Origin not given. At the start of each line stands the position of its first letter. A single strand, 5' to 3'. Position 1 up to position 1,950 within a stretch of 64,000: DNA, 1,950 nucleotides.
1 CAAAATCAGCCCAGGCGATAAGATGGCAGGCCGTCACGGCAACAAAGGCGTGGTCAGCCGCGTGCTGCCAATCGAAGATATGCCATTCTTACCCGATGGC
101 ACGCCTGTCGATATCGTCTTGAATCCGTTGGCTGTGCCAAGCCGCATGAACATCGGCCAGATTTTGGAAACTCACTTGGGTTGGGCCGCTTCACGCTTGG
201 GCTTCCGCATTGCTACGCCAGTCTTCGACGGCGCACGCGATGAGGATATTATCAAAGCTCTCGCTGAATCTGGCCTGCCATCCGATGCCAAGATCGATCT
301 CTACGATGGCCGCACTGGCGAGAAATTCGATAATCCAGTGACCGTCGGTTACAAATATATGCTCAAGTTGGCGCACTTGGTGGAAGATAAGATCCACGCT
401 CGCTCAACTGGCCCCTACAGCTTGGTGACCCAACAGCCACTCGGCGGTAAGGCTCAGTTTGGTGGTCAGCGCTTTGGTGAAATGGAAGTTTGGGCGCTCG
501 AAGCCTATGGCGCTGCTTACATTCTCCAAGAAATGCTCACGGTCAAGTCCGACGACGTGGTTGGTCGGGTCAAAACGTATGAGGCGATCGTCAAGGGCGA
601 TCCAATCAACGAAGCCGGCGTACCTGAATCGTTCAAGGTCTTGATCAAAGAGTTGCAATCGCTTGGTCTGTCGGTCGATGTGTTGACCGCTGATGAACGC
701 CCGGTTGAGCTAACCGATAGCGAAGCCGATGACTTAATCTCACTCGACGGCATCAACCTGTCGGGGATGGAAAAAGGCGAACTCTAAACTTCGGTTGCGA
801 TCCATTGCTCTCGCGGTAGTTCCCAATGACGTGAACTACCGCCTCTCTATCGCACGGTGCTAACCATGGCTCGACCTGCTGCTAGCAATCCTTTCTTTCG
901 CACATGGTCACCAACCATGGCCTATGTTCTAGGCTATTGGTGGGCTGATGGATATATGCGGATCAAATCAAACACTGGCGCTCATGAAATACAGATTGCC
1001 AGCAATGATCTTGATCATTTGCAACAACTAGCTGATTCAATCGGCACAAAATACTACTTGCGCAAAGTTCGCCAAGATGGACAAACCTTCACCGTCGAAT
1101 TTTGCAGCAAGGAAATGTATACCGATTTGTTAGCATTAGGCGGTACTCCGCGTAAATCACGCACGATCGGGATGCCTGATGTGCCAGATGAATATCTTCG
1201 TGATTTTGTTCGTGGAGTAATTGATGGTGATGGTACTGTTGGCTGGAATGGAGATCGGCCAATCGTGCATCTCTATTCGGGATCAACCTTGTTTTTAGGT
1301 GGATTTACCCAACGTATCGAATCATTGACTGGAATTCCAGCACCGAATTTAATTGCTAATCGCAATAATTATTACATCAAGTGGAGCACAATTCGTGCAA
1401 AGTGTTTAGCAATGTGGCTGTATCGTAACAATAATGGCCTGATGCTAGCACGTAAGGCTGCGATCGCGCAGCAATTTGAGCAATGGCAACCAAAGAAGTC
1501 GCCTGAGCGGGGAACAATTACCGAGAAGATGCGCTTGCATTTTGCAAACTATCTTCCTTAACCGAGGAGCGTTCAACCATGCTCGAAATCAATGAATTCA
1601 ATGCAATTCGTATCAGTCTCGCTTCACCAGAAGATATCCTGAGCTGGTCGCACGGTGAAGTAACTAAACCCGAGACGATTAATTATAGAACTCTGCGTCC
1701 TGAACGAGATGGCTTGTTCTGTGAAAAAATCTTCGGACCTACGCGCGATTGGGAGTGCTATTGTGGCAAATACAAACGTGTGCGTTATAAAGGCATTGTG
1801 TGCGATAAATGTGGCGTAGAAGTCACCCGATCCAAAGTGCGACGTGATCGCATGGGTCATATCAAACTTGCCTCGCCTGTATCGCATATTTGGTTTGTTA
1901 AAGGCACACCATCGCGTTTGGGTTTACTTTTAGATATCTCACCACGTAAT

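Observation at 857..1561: Free-standing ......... homing endonuclease in the rpoB-rpoC spacer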

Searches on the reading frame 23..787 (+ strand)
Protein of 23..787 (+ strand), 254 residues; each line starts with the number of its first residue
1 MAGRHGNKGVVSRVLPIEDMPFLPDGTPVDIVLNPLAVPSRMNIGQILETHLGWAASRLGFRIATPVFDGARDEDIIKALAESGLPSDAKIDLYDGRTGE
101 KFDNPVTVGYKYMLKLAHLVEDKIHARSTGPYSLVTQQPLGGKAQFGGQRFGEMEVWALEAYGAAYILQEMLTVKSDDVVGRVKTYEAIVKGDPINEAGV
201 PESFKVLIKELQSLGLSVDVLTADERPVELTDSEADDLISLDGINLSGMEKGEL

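Call 4: search_protein_families(library=pfam, proteins=[window:23-787:+], max_evalue=0.1)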
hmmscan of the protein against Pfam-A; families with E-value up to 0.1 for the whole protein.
window:23-787:+ (254 aa): 2 families
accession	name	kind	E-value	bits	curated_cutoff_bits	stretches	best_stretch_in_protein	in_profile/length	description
PF00562.33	RNA_pol_Rpb2_6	-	7.4e-67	226.5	23.4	1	1-145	227-373/373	RNA polymerase Rpb2, domain 6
PF04560.25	RNA_pol_Rpb2_7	-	2.8e-28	98.6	32.1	1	147-221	1-85/87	RNA polymerase Rpb2, domain 7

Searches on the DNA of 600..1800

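Call 62: search_rna_families(source=window, start=600, end=1800, threshold=evalue, max_evalue=1)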
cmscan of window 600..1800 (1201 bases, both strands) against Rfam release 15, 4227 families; matches with E-value up to 1: 1.
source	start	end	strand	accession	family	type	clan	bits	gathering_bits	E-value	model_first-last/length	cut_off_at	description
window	639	706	+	RF02477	GlsR9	Gene; snRNA; snoRNA; CD-box;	-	18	95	0.62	1-79/79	no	Small nucleolar RNA GlsR9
